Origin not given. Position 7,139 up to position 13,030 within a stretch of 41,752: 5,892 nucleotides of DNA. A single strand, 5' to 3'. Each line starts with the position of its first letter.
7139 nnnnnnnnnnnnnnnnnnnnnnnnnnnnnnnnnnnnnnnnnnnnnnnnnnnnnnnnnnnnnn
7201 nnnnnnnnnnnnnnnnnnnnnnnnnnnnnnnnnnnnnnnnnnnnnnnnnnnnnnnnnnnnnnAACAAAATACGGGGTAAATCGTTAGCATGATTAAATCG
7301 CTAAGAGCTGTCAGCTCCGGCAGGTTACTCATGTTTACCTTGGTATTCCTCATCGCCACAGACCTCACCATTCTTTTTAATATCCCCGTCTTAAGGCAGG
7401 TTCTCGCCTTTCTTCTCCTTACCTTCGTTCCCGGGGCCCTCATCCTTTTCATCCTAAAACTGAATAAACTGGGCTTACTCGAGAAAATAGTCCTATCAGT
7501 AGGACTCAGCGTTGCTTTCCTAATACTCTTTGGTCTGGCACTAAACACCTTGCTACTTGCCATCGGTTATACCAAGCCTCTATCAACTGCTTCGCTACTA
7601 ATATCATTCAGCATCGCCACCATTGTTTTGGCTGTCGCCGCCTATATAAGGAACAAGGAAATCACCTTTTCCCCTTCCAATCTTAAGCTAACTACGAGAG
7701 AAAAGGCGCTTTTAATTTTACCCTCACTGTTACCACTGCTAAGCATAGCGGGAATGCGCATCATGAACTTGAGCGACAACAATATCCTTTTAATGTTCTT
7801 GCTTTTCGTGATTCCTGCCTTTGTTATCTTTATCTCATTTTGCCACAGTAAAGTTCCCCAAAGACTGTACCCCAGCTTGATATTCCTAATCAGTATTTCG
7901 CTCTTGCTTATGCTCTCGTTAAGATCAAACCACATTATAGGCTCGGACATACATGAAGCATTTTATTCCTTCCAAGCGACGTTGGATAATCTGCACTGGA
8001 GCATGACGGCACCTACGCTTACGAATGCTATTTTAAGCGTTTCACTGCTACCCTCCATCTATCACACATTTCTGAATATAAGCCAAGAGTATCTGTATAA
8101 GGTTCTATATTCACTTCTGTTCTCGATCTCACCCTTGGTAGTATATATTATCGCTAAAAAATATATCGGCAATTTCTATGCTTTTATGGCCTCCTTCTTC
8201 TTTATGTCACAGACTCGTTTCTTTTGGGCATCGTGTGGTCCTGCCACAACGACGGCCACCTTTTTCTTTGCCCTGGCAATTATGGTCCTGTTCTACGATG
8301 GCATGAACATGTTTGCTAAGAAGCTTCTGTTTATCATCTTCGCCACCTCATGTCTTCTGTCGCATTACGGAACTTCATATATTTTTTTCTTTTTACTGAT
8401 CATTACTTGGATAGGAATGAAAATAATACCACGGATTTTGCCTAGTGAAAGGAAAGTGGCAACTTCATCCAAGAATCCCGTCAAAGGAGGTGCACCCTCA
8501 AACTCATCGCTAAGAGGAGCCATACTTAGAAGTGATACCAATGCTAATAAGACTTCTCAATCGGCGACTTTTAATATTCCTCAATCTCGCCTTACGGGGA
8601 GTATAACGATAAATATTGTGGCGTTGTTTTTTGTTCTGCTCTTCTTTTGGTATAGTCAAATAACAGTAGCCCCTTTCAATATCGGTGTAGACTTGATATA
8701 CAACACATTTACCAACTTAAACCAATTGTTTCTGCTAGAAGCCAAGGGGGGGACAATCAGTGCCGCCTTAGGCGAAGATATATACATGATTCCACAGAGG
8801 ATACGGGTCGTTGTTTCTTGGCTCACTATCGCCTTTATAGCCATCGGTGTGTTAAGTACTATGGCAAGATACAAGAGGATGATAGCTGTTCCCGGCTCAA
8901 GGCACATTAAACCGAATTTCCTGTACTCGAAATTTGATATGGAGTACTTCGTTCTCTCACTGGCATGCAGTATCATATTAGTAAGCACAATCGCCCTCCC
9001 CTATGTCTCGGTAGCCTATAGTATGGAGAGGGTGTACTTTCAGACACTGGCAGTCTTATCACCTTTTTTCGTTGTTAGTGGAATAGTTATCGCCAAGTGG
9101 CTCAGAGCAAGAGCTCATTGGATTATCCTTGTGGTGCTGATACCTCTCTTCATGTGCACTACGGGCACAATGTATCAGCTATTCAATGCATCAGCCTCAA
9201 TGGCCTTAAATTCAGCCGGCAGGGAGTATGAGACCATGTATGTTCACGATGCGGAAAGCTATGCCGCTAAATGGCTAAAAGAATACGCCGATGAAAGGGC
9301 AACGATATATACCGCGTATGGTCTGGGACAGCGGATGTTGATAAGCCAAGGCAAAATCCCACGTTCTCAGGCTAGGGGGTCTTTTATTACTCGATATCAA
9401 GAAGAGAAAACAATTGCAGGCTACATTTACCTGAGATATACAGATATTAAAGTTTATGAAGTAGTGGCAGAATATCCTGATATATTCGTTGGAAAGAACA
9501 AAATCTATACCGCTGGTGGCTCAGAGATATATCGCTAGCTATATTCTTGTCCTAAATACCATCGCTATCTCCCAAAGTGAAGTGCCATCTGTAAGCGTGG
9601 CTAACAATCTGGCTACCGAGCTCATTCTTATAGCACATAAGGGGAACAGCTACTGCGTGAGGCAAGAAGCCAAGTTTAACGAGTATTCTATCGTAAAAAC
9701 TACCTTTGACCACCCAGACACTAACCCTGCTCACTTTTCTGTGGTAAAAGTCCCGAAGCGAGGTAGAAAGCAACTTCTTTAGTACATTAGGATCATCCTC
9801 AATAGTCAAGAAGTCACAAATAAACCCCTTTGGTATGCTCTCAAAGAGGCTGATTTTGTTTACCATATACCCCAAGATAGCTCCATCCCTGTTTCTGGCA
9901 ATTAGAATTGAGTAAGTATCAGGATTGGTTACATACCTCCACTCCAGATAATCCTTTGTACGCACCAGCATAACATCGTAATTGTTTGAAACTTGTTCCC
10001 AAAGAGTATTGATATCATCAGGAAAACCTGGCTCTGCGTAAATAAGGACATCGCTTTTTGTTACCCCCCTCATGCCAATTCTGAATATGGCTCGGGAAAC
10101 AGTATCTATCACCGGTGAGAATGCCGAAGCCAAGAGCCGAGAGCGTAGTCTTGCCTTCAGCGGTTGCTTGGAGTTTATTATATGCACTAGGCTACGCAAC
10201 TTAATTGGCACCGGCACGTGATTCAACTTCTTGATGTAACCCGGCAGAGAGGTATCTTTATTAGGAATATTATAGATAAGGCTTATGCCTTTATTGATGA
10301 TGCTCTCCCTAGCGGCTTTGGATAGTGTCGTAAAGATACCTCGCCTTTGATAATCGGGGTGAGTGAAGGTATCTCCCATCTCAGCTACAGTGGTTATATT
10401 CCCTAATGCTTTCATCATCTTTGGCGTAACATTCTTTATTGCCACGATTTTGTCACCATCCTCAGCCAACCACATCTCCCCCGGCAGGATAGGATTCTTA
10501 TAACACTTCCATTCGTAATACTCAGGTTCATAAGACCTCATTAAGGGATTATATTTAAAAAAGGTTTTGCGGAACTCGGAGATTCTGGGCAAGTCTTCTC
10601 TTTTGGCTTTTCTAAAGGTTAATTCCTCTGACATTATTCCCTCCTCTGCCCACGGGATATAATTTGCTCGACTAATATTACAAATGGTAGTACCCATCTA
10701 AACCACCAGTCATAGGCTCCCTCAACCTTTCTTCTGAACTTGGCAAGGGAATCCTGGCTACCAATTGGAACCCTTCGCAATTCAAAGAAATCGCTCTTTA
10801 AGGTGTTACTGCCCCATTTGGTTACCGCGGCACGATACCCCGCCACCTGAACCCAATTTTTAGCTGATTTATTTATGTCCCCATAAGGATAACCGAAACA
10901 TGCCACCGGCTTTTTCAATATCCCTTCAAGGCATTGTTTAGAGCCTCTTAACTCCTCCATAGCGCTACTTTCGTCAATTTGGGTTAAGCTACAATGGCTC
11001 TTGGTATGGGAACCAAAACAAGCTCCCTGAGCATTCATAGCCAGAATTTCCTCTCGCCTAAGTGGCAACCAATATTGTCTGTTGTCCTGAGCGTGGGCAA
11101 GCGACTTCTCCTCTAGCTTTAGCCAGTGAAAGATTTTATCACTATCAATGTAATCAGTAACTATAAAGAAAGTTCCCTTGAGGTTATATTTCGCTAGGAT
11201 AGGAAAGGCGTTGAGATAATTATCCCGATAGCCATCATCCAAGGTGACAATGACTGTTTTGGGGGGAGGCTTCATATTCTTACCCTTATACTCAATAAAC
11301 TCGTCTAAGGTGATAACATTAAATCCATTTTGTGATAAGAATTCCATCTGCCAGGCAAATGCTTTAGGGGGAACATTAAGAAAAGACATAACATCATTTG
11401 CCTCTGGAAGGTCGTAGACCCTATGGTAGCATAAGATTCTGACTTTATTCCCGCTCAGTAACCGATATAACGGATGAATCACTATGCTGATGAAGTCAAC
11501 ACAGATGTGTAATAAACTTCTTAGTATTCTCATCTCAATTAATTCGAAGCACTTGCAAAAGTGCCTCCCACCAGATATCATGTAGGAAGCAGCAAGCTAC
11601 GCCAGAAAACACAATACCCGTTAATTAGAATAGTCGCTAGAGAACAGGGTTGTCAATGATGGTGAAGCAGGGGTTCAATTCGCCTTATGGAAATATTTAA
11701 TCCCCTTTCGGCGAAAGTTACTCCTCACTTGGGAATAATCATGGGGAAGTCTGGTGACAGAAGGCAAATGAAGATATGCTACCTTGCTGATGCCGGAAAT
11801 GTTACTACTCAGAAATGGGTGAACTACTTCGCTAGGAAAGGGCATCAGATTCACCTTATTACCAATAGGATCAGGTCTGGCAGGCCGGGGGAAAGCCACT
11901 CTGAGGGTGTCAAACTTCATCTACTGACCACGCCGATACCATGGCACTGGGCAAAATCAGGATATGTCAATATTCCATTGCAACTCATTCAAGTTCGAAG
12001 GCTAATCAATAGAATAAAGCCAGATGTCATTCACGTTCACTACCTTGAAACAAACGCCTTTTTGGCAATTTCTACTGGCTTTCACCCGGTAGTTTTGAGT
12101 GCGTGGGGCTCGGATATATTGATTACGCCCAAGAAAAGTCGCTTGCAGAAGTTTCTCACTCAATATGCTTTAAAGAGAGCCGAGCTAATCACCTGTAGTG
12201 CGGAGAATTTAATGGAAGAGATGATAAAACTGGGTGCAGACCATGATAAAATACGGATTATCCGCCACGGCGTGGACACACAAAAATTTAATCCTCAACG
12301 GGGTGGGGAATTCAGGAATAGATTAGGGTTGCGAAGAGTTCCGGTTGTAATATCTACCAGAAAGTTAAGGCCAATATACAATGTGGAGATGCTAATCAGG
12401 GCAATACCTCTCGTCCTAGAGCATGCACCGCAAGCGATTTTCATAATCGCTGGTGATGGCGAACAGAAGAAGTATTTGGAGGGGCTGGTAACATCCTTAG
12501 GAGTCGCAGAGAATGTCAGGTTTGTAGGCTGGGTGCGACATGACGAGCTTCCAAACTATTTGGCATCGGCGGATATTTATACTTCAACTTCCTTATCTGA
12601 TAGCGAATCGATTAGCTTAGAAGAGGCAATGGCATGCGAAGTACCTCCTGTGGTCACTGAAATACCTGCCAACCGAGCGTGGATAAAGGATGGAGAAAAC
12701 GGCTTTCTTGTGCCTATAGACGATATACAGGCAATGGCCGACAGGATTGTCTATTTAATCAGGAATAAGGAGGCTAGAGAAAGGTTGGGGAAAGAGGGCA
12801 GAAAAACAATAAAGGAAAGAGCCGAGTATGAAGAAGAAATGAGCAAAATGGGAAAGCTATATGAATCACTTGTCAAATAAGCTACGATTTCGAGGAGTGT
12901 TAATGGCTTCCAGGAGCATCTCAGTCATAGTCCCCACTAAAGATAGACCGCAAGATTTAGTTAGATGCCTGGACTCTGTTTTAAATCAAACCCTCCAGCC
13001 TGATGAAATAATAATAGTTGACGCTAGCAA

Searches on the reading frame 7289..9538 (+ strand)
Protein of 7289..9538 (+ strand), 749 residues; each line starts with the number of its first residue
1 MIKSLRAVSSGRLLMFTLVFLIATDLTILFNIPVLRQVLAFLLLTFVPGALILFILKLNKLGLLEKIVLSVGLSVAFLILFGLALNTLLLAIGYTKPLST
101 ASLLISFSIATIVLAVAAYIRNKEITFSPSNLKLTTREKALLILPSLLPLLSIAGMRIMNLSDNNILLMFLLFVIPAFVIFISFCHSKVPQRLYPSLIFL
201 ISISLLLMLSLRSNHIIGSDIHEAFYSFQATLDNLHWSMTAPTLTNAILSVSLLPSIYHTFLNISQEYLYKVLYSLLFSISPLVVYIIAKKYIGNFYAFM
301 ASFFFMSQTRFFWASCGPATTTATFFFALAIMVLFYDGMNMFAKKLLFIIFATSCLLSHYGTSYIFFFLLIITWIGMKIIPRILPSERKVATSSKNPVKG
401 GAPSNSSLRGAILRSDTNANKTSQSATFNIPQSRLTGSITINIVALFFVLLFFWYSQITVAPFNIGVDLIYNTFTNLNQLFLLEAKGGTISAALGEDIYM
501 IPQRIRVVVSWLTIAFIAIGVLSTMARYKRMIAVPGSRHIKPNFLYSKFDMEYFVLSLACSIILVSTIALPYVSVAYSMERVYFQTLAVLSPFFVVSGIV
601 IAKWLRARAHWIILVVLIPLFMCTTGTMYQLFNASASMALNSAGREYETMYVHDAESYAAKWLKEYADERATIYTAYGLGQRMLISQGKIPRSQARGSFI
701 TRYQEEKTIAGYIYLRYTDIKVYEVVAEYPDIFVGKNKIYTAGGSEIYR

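Call 6: search_protein_families(library=pfam, proteins=[window:7289-9538:+], max_evalue=0.01)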
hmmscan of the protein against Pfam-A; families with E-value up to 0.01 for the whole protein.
window:7289-9538:+ (749 aa): 2 families
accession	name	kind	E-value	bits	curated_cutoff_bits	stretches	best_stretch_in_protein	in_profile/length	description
PF09971.14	DUF2206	-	2e-38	132.7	35.6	1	344-739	1-342/368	Predicted membrane protein (DUF2206)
PF07760.16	DUF1616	-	4.1e-05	23.3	31.6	1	18-125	6-120/307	Protein of unknown function (DUF1616)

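Call 35: search_protein_families(library=ncbifam, proteins=[window:7289-9538:+], max_evalue=0.001)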
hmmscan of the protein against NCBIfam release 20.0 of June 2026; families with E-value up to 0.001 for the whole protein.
window:7289-9538:+ (749 aa): 0 families

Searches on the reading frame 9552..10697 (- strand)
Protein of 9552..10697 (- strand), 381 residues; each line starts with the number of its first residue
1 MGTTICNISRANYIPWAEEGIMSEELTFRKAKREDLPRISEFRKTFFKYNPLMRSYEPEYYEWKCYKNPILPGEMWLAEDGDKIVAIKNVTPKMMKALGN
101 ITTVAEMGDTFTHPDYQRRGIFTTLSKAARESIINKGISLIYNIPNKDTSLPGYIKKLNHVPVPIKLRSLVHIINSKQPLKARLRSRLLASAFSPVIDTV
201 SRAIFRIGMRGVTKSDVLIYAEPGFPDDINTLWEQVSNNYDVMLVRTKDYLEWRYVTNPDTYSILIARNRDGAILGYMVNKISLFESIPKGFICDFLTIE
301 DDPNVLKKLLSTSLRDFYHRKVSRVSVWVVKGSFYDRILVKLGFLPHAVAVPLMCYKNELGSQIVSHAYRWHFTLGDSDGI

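Call 6: search_protein_families(library=pfam, proteins=[window:9552-10697:-], max_evalue=0.01)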
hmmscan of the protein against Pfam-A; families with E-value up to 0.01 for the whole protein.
window:9552-10697:- (381 aa): 3 families
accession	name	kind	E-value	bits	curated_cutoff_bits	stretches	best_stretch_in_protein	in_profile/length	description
PF13527.13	Acetyltransf_9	-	4.7e-15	56.2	25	1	28-145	2-113/127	Acetyltransferase (GNAT) domain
PF00583.31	Acetyltransf_1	-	1.7e-05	25.5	20.7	1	52-142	16-97/116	Acetyltransferase (GNAT) family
PF13508.13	Acetyltransf_7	-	0.00015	22.5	27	1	73-141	3-65/84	Acetyltransferase (GNAT) domain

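Call 35: search_protein_families(library=ncbifam, proteins=[window:9552-10637:-], max_evalue=0.001)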
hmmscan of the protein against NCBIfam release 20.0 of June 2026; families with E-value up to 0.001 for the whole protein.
window:9552-10637:- (361 aa): 0 families

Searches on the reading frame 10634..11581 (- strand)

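Call 6: search_protein_families(library=pfam, proteins=[window:10634-11581:-], max_evalue=0.01)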
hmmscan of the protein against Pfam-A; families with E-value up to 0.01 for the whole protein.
window:10634-11581:- (315 aa): 1 family
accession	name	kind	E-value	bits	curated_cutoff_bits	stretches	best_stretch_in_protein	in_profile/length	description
PF01522.26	Polysacc_deac_1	-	4.9e-24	85.1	23.1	1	104-251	3-123/124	Polysaccharide deacetylase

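Call 35: search_protein_families(library=ncbifam, proteins=[window:10637-11581:-], max_evalue=0.001)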
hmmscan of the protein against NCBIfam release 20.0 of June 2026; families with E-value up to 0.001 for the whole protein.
window:10637-11581:- (315 aa): 11 families
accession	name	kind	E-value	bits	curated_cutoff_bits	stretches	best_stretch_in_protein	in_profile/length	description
TIGR03938.2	deacetyl_PgaB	equivalog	2.2e-25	89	321.9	1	45-148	1-104/621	poly-beta-1,6-N-acetyl-D-glucosamine N-deacetylase PgaB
TIGR03933.1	PIA_icaB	equivalog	4.9e-20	72.1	248.35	1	60-287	16-242/245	intercellular adhesin biosynthesis polysaccharide N-deacetylase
NF011177.0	PRK14582.1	equivalog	2.9e-14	52.3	923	1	45-147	47-146/671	poly-beta-1,6-N-acetyl-D-glucosamine N-deacetylase PgaB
NF011176.0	PRK14581.1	equivalog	3.5e-13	48.6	1091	1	45-147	47-146/673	poly-beta-1,6-N-acetyl-D-glucosamine N-deacetylase PgaB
TIGR02884.1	spore_pdaA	equivalog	1e-08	35.2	298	0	175-251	78-155/224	delta-lactam-biosynthetic de-N-acetylase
TIGR02764.1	spore_ybaN_pdaB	equivalog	1.5e-08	34.6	237.4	1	180-252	52-124/191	polysaccharide deacetylase family sporulation protein PdaB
NF050820.1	PolSacchBiosHfsH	equivalog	6.6e-06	26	400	1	177-244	84-151/249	oligosaccharide deacetylase HfsH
NF045820.1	PgAcgDacpgdA_Strep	equivalog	8.6e-06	24.8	800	0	98-150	258-312/463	peptidoglycan-N-acetylglucosamine deacetylase PgdA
NF045821.1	PgAcgDacpgdA1_Bac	equivalog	1.8e-05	23.8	400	0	182-260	136-212/282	peptidoglycan-N-acetylglucosamine deacetylase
TIGR04243.1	nodulat_NodB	equivalog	0.00013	21.5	240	0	180-251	48-120/197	chitooligosaccharide deacetylase NodB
TIGR02873.1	spore_ylxY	hypoth_equivalog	0.00047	19.5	391.5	0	182-240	133-191/268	probable sporulation protein, polysaccharide deacetylase family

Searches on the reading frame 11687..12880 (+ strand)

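Call 6: search_protein_families(library=pfam, proteins=[window:11687-12880:+], max_evalue=0.01)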
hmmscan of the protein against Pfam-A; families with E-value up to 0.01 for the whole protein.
window:11687-12880:+ (397 aa): 6 families
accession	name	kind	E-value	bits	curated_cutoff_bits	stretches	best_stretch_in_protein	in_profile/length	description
PF00534.26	Glycos_transf_1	-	2.8e-36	125.1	26.4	1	217-373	14-171/172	Glycosyl transferases group 1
PF13477.12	Glyco_trans_4_2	-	2.9e-31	108.9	23.4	1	29-170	1-137/139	Glycosyl transferase 4-like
PF13692.12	Glyco_trans_1_4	-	4.4e-31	108.5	27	1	220-360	3-142/142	Glycosyl transferases group 1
PF13439.12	Glyco_transf_4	-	1.1e-18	68.3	28.5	1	40-199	7-169/170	Glycosyltransferase Family 4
PF13579.12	Glyco_trans_4_4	-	7.3e-16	59.3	29.7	1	38-193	4-156/158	Glycosyl transferase 4-like domain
PF13524.12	Glyco_trans_1_2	-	1.3e-09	38.5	25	1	246-386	8-140/144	Glycosyl transferase-like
